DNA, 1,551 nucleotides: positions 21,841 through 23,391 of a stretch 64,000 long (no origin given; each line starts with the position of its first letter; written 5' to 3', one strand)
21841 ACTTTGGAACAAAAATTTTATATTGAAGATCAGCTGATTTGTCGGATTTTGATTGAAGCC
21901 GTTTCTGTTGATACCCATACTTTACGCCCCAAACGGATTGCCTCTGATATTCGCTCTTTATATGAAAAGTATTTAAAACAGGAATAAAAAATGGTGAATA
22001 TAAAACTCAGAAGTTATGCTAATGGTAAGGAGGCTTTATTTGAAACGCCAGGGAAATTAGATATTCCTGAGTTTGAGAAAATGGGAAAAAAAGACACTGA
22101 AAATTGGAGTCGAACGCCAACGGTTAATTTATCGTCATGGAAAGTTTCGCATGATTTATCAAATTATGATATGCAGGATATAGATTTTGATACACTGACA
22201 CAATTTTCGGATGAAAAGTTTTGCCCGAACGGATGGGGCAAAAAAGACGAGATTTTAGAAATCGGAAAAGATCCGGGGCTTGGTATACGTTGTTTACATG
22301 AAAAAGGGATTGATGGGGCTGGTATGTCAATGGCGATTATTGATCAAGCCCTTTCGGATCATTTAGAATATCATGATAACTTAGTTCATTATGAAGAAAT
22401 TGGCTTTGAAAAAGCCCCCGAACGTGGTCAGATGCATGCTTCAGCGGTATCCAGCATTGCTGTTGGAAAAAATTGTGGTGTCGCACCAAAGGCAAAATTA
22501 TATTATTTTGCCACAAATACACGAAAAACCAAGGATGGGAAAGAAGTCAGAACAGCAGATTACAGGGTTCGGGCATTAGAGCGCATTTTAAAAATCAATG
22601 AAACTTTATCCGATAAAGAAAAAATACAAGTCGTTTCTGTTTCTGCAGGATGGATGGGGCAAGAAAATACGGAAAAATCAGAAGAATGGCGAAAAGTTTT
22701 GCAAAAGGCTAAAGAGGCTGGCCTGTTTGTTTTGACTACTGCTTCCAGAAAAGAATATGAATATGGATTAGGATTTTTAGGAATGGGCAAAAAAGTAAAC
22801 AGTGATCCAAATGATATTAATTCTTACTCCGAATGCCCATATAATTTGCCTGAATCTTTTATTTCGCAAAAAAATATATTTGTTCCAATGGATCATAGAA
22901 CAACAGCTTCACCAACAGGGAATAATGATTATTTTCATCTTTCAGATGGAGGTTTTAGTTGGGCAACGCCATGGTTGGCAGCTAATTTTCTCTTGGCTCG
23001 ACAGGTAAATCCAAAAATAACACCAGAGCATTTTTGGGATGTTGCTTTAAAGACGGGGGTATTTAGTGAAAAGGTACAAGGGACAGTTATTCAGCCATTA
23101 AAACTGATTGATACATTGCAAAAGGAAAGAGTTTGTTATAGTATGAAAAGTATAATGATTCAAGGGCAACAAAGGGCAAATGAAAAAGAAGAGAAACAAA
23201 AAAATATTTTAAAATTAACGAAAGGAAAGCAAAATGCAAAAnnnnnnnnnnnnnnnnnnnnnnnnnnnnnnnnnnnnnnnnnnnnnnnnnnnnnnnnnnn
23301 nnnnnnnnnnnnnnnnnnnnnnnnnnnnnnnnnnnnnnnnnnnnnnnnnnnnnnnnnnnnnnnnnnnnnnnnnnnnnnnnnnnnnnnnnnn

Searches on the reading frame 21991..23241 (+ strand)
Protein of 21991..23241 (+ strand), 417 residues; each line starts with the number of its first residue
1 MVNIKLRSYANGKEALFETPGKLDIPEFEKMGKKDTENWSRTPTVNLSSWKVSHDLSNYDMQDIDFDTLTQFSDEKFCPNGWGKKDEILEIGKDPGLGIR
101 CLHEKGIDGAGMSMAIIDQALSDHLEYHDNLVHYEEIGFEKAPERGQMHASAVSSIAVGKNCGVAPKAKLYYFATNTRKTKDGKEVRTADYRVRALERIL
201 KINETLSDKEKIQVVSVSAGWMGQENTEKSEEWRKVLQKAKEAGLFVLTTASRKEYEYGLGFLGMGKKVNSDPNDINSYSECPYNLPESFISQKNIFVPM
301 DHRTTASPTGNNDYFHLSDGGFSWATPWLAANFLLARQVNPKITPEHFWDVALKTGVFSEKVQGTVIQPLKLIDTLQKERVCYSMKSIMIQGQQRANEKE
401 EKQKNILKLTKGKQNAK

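Call 3: search_protein_families(library=pfam, proteins=[window:21991-23241:+], max_evalue=1)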
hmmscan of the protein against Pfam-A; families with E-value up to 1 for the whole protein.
window:21991-23241:+ (417 aa): 2 families
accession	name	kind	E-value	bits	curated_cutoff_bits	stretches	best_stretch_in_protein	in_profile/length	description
PF00082.27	Peptidase_S8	-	3e-07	30.5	21.8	1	110-247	2-147/288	Subtilase family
PF12616.13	DUF3775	-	0.024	15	27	1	204-242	9-44/73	Protein of unknown function (DUF3775)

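Call 4: search_protein_families(library=ncbifam, proteins=[window:21991-23241:+], max_evalue=1)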
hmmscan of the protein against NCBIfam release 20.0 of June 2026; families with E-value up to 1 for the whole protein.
window:21991-23241:+ (417 aa): 0 families

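Call 21: search_protein_families(library=padloc, proteins=[window:21991-23241:+], max_evalue=0.1)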
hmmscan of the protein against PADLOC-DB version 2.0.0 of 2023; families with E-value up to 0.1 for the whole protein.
window:21991-23241:+ (417 aa): 1 family
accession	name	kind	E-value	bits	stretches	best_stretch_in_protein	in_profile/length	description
PDLC03014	subtilase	-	0.0007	17.2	1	50-195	139-235/391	-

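Call 49: search_solved_structures(query=window:21991-23241:+, max_evalue=0.1, show_alignments=1)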
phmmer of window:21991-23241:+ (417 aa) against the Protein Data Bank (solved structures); distinct sequences matched with E-value up to 0.1: 0.
